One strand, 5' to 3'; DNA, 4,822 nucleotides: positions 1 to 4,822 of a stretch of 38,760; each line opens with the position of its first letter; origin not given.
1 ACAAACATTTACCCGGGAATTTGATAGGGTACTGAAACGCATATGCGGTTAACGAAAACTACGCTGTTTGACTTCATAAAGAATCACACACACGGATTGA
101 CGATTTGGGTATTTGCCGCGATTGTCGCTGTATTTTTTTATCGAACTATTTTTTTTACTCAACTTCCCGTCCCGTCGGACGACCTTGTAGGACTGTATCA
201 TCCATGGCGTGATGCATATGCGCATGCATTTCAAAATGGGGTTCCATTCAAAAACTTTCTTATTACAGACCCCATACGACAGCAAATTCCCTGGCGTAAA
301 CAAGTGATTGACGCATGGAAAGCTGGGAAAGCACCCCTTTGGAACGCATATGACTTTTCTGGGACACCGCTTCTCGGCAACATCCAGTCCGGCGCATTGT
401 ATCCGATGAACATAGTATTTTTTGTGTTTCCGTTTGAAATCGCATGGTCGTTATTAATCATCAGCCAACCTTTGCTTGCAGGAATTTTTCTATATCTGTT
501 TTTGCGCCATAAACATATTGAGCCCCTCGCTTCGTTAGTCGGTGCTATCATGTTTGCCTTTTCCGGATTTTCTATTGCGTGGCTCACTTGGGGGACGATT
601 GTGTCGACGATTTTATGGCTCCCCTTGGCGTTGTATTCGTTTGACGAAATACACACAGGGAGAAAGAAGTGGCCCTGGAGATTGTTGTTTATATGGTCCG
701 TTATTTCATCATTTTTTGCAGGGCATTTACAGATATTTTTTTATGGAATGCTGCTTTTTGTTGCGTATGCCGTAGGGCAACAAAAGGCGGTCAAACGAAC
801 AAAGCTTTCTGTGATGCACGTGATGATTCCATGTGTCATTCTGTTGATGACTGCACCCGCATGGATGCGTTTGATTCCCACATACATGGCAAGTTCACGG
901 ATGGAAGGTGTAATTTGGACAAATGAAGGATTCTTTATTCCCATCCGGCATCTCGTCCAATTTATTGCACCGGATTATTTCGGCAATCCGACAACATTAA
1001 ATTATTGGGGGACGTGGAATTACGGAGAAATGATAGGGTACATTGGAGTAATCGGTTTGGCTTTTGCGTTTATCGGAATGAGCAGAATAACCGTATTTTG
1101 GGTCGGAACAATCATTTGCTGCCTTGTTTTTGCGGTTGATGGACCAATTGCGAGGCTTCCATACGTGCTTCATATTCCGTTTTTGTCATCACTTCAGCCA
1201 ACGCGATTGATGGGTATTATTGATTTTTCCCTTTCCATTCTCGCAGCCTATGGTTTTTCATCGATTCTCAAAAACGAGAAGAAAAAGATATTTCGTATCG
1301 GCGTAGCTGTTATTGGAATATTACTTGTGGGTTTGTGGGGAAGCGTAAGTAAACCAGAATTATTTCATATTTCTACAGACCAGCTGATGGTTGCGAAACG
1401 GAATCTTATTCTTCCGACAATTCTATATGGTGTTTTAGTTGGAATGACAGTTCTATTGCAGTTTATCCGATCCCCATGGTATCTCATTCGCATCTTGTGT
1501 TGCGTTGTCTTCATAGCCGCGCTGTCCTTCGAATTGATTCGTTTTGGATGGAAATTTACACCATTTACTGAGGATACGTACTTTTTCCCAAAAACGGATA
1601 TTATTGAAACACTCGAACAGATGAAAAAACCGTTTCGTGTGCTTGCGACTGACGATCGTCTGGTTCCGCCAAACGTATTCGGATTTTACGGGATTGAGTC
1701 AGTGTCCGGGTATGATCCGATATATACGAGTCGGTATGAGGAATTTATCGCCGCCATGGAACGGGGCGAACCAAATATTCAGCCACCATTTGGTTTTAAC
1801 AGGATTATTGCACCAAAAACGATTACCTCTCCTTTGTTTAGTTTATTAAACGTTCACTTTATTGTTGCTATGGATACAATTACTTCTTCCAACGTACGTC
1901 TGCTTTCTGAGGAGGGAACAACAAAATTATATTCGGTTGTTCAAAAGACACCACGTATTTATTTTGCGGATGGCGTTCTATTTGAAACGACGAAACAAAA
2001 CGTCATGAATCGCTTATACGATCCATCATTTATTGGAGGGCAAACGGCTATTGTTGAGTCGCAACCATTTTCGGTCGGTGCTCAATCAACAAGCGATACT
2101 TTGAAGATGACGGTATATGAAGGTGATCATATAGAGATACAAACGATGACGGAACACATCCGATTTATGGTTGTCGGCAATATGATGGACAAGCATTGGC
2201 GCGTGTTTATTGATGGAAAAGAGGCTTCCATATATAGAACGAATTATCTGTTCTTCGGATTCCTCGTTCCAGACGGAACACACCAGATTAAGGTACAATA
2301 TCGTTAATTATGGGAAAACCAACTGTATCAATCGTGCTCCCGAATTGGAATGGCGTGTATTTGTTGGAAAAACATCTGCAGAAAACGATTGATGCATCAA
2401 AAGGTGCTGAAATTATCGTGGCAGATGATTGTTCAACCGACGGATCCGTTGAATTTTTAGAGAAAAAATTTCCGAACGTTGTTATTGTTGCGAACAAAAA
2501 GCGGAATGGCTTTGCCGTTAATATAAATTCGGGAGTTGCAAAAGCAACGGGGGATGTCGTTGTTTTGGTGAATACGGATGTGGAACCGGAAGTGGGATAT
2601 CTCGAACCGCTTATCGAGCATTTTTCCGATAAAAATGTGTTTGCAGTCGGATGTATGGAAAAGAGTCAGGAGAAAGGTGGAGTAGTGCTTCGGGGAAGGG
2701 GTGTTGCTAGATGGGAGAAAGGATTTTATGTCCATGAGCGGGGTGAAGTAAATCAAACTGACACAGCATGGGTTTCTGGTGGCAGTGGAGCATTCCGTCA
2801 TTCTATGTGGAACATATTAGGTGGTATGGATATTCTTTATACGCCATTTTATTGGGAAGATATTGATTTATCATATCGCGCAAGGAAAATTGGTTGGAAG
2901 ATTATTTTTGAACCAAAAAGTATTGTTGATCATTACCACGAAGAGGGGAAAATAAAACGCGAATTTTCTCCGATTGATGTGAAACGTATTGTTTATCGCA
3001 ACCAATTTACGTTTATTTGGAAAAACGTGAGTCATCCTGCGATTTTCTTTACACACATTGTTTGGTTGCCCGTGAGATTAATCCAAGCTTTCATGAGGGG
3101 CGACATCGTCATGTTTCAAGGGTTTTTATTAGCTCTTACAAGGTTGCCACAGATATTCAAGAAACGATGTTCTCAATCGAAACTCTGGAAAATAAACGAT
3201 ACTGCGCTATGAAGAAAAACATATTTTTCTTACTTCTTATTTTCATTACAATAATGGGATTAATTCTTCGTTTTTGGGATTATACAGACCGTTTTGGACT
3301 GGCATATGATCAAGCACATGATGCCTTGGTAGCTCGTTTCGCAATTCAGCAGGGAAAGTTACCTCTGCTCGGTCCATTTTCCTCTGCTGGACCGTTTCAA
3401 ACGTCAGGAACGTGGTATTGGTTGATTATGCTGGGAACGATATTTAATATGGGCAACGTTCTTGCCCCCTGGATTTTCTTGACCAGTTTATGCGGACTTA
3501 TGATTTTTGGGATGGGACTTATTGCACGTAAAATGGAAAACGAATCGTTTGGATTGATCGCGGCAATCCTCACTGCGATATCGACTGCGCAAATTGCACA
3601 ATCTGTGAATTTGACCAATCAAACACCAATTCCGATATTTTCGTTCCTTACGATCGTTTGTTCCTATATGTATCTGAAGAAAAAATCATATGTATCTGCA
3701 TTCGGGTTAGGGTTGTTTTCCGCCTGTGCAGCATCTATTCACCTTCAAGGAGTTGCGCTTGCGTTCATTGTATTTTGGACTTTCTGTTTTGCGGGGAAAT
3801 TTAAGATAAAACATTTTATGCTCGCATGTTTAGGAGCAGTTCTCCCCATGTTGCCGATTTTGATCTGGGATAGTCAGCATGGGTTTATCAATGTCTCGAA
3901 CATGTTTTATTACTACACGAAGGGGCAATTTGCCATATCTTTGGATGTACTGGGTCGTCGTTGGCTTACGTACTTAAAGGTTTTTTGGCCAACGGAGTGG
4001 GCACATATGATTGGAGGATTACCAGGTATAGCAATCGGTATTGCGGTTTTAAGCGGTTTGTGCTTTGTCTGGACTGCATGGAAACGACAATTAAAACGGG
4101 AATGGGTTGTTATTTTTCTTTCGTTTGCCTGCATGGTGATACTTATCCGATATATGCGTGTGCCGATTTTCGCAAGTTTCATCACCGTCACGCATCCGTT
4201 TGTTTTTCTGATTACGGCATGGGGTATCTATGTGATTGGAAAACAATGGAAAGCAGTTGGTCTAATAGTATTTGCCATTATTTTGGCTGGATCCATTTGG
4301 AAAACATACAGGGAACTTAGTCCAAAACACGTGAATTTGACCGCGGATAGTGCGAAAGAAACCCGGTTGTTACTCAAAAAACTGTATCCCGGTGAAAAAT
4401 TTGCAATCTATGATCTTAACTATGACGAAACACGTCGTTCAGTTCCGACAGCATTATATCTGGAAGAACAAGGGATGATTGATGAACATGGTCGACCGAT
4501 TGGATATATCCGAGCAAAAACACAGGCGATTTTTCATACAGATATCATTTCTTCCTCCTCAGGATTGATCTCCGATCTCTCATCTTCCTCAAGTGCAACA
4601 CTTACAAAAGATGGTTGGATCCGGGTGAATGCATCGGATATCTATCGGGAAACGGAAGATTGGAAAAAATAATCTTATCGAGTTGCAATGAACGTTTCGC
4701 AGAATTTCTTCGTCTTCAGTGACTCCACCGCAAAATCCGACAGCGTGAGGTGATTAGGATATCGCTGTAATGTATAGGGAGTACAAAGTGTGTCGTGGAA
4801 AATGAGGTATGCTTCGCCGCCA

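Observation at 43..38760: Array of 17 GT-C glycosyltransferases from at least six subfamilies: a candidate extracytoplasmic glycan-building system with unknown acceptor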

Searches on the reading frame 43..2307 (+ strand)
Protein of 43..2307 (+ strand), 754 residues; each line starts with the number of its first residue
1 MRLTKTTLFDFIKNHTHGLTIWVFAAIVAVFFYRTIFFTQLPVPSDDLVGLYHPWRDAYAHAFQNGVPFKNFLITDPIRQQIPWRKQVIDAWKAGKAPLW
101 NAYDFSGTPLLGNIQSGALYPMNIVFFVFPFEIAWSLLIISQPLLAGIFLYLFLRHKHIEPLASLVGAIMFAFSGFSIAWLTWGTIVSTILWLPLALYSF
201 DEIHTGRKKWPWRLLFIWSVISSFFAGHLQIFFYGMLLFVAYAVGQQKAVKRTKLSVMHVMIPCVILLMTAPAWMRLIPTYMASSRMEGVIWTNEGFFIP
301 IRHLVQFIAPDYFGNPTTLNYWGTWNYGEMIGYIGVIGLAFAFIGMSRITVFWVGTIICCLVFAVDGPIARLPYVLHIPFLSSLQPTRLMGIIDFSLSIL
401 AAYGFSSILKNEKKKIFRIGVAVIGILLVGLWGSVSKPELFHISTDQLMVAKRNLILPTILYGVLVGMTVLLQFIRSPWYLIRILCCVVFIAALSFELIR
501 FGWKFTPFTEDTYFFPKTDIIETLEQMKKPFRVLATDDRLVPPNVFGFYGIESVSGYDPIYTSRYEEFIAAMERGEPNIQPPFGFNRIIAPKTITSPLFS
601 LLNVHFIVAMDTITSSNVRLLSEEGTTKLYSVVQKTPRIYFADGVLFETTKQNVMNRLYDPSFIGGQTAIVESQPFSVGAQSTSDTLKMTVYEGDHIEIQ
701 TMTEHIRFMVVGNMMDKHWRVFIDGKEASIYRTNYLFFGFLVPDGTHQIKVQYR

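Call 3: search_protein_families(library=pfam, proteins=[window:43-2307:+], max_evalue=0.01)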
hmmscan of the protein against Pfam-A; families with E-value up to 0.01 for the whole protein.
window:43-2307:+ (754 aa): 1 family
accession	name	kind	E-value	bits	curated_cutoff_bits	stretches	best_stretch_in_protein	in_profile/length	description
PF09586.16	YfhO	-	8.9e-16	57.9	28.5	2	121-492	75-440/835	Bacterial membrane protein YfhO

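Call 8: search_protein_families(library=ncbifam, proteins=[window:43-2307:+], max_evalue=0.01)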
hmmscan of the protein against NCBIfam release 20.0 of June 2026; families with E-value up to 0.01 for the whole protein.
window:43-2307:+ (754 aa): 1 family
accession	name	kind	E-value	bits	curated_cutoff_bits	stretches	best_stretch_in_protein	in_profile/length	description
NF047590.1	GlcsyltransPgfM2Strep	equivalog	0.0028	15.9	1500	0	144-434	131-423/884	glycosyltransferase PgfM2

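Call 73: search_solved_structures(query=A6, max_evalue=0.1)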
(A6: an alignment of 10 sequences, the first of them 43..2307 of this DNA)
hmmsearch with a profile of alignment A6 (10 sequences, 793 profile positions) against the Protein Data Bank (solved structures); distinct sequences matched with E-value up to 0.1: 0.

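Call 84: find_encoding_contigs(protein=window:43-2307:+, flank=10000, max_places=4)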
Protein window:43-2307:+ (754 aa): no gene with exactly this product is on record in the collection.

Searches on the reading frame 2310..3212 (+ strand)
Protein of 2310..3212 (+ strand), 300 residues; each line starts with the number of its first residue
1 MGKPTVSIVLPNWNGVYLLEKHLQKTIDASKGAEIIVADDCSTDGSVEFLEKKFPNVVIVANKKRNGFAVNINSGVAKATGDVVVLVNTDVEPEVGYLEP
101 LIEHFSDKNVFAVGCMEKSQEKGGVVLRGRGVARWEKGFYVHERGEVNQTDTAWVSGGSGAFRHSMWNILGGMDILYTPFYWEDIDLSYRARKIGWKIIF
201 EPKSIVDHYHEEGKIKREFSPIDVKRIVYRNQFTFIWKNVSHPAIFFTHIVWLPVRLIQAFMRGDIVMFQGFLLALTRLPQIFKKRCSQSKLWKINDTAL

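Call 3: search_protein_families(library=pfam, proteins=[window:2310-3212:+], max_evalue=0.01)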
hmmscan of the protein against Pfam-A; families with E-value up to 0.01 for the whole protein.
window:2310-3212:+ (300 aa): 3 families
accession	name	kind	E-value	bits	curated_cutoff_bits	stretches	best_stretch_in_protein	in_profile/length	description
PF00535.33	Glycos_transf_2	-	1.6e-22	80.6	23.3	1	7-164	1-162/168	Glycosyl transferase family 2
PF13641.12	Glyco_tranf_2_3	-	1.1e-14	55.4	27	1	4-212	1-215/230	Glycosyltransferase like family 2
PF13506.12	Glyco_transf_21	-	0.0024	17.8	21.7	1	69-212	19-158/174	Glycosyl transferase family 21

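Call 49: search_protein_families(library=ncbifam, proteins=[window:2310-3212:+], max_evalue=0.00001)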
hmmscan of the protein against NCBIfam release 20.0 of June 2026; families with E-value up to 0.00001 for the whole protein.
window:2310-3212:+ (300 aa): 9 families
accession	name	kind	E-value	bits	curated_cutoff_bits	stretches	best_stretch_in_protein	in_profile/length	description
TIGR03965.1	mycofact_glyco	equivalog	1.1e-19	70.6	280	1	4-211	74-283/467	mycofactocin biosynthesis glycosyltransferase MftF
NF041875.1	EPS_EpsD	equivalog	1.1e-18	67.7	370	1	6-215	1-213/325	exopolysaccharide biosynthesis glycosyltransferase EpsD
TIGR03937.1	PgaC_IcaA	equivalog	1.3e-11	44.1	422.3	1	3-205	44-247/407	poly-beta-1,6-N-acetyl-D-glucosamine synthase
TIGR04283.1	glyco_like_mftF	equivalog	1.3e-10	41.3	182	1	6-200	1-177/221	TIGR04283 family arsenosugar biosynthesis glycosyltransferase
NF007482.0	PRK10073.1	equivalog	2.7e-10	39.8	423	1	3-95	5-100/334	glycosyltransferase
NF047683.1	TeichurnBiosyTuaG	equivalog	2.2e-07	30.8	400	1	3-109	5-115/252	teichuronic acid biosynthesis protein TuaG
NF050050.1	ProtGlycPglI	equivalog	1.5e-06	27.8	500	1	3-112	1-117/306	GalNAc(5)-diNAcBac-PP-undecaprenol beta-1,3-glucosyltransferase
NF038299.1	EPS_HpsN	equivalog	2.4e-06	26.7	425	0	4-110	1-112/317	hormogonium polysaccharide biosynthesis glycosyltransferase HpsN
NF041394.1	GtaseAglG_Halo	equivalog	9.7e-06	25.1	440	0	54-115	56-117/304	glucosyl-dolichyl phosphate glucuronosyltransferase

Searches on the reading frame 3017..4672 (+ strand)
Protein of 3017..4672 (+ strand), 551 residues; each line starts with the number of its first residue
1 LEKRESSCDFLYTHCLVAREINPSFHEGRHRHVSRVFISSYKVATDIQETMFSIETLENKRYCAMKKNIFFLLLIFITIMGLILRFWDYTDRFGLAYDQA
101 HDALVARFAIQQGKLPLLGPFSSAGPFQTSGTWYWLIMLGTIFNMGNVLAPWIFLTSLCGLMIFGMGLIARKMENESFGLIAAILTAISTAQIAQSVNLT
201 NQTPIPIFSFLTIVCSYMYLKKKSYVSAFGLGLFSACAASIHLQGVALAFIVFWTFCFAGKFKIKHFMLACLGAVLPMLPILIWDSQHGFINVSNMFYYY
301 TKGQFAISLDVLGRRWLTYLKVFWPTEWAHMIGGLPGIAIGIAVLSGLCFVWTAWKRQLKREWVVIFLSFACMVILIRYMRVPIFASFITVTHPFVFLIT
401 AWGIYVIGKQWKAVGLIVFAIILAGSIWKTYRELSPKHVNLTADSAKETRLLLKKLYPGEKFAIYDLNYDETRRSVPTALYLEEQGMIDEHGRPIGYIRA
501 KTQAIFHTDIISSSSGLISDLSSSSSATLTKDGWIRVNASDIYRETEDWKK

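Call 3: search_protein_families(library=pfam, proteins=[window:3017-4672:+], max_evalue=0.01)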
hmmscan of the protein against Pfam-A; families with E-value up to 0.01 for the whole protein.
window:3017-4672:+ (551 aa): 1 family
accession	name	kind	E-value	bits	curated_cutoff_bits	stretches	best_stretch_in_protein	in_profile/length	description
PF13231.12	PMT_2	-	0.0028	18.3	26.1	1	135-284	8-160/160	Dolichyl-phosphate-mannose-protein mannosyltransferase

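Call 8: search_protein_families(library=ncbifam, proteins=[window:3017-4672:+], max_evalue=0.01)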
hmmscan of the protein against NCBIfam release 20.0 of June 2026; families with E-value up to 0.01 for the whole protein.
window:3017-4672:+ (551 aa): 0 families
